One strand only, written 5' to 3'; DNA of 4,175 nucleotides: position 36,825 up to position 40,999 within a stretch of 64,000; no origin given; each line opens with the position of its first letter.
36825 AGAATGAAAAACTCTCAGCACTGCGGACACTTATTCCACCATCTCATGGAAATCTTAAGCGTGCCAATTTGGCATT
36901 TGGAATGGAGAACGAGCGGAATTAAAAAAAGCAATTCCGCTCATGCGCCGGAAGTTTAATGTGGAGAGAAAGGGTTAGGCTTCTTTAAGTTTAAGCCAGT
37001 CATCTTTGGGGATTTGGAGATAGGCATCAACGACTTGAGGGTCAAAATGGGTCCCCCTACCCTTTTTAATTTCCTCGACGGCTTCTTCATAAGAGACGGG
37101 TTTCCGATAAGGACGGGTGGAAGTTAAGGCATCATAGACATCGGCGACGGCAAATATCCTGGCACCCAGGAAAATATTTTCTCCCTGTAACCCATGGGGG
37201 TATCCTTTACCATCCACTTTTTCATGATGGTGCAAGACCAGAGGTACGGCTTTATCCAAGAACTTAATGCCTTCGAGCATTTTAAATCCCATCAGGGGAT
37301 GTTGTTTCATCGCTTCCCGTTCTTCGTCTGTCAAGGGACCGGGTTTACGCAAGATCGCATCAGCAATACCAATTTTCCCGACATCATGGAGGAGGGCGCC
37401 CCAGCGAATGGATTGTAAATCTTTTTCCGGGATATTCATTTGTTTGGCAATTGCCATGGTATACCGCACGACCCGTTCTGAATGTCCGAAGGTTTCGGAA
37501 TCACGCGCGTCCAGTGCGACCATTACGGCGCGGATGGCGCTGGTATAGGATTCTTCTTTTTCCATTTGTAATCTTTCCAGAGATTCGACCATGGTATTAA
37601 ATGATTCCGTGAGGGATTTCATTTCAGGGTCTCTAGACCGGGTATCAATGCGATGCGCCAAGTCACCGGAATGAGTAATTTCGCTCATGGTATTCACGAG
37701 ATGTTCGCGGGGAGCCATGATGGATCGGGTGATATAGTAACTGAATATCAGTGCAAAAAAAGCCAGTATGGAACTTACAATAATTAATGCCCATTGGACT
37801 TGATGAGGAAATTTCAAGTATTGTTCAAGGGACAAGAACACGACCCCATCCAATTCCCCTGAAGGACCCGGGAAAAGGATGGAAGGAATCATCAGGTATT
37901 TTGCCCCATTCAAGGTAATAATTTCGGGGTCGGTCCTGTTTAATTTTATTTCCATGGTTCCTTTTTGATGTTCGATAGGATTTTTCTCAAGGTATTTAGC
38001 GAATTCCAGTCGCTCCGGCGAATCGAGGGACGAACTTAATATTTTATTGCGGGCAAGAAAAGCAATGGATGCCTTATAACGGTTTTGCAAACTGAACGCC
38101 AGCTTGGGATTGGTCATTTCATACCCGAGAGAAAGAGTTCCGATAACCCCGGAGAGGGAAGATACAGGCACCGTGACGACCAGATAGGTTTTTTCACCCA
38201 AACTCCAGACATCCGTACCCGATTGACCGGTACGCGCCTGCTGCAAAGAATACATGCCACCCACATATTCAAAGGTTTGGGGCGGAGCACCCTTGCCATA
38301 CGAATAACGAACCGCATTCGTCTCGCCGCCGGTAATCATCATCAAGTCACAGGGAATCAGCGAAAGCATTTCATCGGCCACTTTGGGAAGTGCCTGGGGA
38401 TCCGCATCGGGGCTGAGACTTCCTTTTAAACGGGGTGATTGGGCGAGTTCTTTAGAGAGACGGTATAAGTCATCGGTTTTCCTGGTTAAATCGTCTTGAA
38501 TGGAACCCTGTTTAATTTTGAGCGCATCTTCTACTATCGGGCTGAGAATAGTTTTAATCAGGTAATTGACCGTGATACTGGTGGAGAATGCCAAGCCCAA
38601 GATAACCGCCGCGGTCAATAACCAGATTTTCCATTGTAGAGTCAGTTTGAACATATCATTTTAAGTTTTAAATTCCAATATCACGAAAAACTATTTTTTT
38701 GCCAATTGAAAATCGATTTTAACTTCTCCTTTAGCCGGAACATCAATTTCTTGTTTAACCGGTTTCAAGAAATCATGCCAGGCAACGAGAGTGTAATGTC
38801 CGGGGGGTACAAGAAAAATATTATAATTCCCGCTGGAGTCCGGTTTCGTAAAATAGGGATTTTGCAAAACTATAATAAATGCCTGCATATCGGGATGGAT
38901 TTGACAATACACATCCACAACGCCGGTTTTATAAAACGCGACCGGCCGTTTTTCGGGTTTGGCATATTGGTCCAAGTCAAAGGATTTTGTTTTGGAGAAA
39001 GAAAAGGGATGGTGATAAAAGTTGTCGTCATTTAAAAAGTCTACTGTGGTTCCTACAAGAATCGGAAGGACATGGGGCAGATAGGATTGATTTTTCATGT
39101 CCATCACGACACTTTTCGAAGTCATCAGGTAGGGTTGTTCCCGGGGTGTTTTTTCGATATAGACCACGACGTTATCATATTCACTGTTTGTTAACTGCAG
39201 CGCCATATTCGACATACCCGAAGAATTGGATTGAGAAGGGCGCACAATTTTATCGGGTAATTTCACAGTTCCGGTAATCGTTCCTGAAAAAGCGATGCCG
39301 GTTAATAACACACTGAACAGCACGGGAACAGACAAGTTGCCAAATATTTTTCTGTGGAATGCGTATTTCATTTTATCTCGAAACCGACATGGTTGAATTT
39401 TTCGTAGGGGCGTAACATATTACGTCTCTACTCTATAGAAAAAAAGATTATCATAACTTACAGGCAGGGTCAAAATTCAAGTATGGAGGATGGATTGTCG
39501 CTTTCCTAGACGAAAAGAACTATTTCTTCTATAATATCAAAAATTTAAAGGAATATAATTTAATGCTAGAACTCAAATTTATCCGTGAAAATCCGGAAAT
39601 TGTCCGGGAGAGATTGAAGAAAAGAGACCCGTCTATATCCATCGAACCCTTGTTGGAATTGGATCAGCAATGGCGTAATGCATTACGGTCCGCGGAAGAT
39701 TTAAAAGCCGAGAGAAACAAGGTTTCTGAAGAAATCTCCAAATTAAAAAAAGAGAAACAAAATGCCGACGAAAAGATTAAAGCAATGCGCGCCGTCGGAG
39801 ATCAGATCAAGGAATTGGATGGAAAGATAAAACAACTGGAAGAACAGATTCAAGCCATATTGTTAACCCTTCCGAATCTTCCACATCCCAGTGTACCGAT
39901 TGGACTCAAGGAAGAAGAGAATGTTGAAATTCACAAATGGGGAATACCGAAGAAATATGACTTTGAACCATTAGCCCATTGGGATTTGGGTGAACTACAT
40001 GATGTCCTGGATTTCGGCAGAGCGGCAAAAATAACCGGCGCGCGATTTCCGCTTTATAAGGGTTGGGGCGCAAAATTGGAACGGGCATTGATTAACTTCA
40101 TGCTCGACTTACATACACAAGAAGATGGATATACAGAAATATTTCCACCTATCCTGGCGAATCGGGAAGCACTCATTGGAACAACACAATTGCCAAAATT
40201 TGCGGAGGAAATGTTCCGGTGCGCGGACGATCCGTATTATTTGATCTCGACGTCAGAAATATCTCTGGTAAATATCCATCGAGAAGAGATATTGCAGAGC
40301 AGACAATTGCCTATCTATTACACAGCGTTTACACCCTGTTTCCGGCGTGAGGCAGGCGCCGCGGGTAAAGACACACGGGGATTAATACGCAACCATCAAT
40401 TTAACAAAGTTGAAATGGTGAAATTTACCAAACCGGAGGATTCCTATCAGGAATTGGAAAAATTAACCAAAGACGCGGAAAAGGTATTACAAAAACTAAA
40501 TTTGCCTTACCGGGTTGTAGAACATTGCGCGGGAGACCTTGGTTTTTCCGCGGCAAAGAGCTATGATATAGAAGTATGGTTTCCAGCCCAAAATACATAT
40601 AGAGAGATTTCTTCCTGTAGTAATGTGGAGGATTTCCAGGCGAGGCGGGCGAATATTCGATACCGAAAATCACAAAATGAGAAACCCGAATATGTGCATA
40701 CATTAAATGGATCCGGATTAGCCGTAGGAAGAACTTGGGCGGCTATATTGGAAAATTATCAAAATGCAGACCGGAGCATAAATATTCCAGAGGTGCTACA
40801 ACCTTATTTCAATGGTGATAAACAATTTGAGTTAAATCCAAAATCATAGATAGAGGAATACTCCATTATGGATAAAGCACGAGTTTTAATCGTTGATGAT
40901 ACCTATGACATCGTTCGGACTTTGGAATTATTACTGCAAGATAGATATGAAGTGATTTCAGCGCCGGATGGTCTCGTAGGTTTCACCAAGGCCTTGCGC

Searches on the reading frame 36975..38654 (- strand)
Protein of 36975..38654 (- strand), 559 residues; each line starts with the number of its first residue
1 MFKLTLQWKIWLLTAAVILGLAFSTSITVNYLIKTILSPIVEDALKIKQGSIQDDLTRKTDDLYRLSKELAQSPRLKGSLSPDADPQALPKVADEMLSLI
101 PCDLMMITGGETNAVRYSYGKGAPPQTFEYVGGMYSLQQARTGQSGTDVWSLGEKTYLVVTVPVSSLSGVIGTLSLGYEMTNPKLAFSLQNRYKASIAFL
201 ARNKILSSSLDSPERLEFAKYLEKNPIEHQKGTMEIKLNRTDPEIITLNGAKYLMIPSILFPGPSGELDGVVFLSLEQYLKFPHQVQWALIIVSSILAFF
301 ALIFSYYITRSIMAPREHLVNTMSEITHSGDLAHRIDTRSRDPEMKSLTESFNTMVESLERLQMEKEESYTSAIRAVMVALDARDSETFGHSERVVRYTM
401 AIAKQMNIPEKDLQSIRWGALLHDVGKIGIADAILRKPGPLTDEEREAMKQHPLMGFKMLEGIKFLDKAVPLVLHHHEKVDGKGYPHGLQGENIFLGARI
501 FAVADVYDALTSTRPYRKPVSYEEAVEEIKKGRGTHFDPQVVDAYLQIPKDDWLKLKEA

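Call 39: search_protein_families(library=pfam, proteins=[window:36975-38654:-], max_evalue=0.001)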
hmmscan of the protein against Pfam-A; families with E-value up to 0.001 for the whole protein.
window:36975-38654:- (559 aa): 3 families
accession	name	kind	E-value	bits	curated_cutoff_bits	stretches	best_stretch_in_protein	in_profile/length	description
PF13487.12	HD_5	-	1e-38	133.2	27.2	1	379-541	5-170/170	HD domain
PF01966.28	HD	-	3.6e-21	76.1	22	1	388-509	1-115/116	HD domain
PF00672.30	HAMP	-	3.9e-09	37.1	25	1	308-360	2-52/53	HAMP domain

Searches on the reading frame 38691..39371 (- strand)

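Call 39: search_protein_families(library=pfam, proteins=[window:38691-39371:-], max_evalue=0.001)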
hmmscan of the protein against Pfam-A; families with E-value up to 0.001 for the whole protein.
window:38691-39371:- (226 aa): 2 families
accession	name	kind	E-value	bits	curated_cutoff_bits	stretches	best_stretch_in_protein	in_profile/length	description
PF13620.12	CarboxypepD_reg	-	4.7e-07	30.5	32.3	1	172-223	29-81/82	Carboxypeptidase regulatory-like domain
PF14686.12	fn3_3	-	0.00042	20.5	24.4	1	173-212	27-68/75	Polysaccharide lyase family 4, domain II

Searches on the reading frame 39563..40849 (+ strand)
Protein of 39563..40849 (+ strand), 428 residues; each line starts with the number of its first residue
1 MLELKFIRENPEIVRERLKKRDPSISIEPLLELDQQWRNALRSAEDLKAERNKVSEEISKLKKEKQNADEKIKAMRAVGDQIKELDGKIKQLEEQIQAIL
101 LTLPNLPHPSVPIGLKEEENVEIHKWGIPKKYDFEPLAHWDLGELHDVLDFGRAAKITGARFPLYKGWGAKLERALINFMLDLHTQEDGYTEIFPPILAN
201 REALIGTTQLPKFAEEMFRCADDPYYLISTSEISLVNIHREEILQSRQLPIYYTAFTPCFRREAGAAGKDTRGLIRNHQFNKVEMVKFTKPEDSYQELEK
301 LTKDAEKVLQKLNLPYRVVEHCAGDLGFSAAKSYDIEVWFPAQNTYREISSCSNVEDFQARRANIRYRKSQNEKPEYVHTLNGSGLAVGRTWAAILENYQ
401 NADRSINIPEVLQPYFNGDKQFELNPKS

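Call 39: search_protein_families(library=pfam, proteins=[window:39563-40849:+], max_evalue=0.001)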
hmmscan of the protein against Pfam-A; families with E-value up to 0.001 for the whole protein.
window:39563-40849:+ (428 aa): 2 families
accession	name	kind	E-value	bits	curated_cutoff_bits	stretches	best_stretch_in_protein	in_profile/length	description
PF00587.30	tRNA-synt_2b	-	9.2e-47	159.8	29.3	1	222-399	8-179/179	tRNA synthetase class II core domain (G, H, P, S and T)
PF02403.27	Seryl_tRNA_N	-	1.4e-29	102.9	28.2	1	1-107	1-108/108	Seryl-tRNA synthetase N-terminal domain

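Call 93: find_related_loci(query=window:39563-40846:+, collection=genome_contigs, flank=1000)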
Query window:39563-40846:+ (428 aa) in genome_contigs; peptide patterns used: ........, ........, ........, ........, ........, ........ (x = any residue, [..] = any of these).
599 stretches matched a pattern (row limit reached: there are more); 559 encode a relative of the query (tblastn E <= 1e-3); the best 80 are kept; 80 distinct loci.
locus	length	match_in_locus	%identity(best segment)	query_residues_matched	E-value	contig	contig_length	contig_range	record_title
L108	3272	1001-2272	71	1-424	0e+0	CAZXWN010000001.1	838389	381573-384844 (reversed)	MAG TPA_asm: uncultured bacterium isolate binchicken_co158_136 genome assembly, contig: NODE_5_length_838389_cov_9.11254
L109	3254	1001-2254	65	1-418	0e+0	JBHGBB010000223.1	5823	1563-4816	MAG: bacterium isolate SBS.BIN.55 SBSBIN55_contig_223, whole genome shotgun sequence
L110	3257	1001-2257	62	1-419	1e-179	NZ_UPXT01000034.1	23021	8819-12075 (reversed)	Uncultured Acidaminococcus sp. isolate UMGS3, whole genome shotgun sequence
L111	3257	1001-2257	62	1-419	4e-179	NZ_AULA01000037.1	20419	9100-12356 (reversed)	Acidaminococcus intestini DSM 21505 H503DRAFT_scaffold00035.35_C, whole genome shotgun sequence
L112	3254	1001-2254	59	1-418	2e-178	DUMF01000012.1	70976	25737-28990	MAG TPA_asm: Bacillota bacterium isolate AS04akNAM_41 19883_AS04, whole genome shotgun sequence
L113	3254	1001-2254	58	1-418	1e-176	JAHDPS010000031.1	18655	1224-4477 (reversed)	MAG: Bacillota bacterium isolate SM1-B18.1 k141_16030, whole genome shotgun sequence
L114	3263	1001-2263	59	1-419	1e-174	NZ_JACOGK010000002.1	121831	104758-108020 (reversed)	Megasphaera hominis strain NSJ-59 N28_ctg002, whole genome shotgun sequence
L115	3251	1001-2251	60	1-416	6e-174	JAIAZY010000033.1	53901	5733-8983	Bacillus sp. IITD106 33, whole genome shotgun sequence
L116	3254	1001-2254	59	1-418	3e-174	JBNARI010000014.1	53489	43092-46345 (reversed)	MAG: Bacillota bacterium isolate Kamch4316-2DMB-11 bin14_IDBA_re-assembly_contigs.fa-14, whole genome shotgun sequence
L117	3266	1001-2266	60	1-419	9e-174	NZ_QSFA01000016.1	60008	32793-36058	Megasphaera sp. AM44-1BH AM44-1BH.Scaf16, whole genome shotgun sequence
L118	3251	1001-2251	60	1-416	4e-173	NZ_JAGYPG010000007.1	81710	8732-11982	Lederbergia citri strain FJAT-49780 Scaffold7, whole genome shotgun sequence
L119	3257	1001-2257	60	1-418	7e-173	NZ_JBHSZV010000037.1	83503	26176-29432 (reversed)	Halobacillus seohaensis strain CCUG 54358 GCM70025682_51, whole genome shotgun sequence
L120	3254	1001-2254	61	1-418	2e-172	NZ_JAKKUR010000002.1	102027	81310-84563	MAG: Thermanaeromonas sp. isolate bin 19 NODE_6_length_102027_cov_9.991615, whole genome shotgun sequence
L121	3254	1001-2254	59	1-418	1e-172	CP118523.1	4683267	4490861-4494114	Clostridiaceae bacterium M8S5 chromosome, complete genome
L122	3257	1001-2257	60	1-418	5e-172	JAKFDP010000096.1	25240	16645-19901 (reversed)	MAG: Anaerobacillus sp. isolate LC050 contig-124_1397, whole genome shotgun sequence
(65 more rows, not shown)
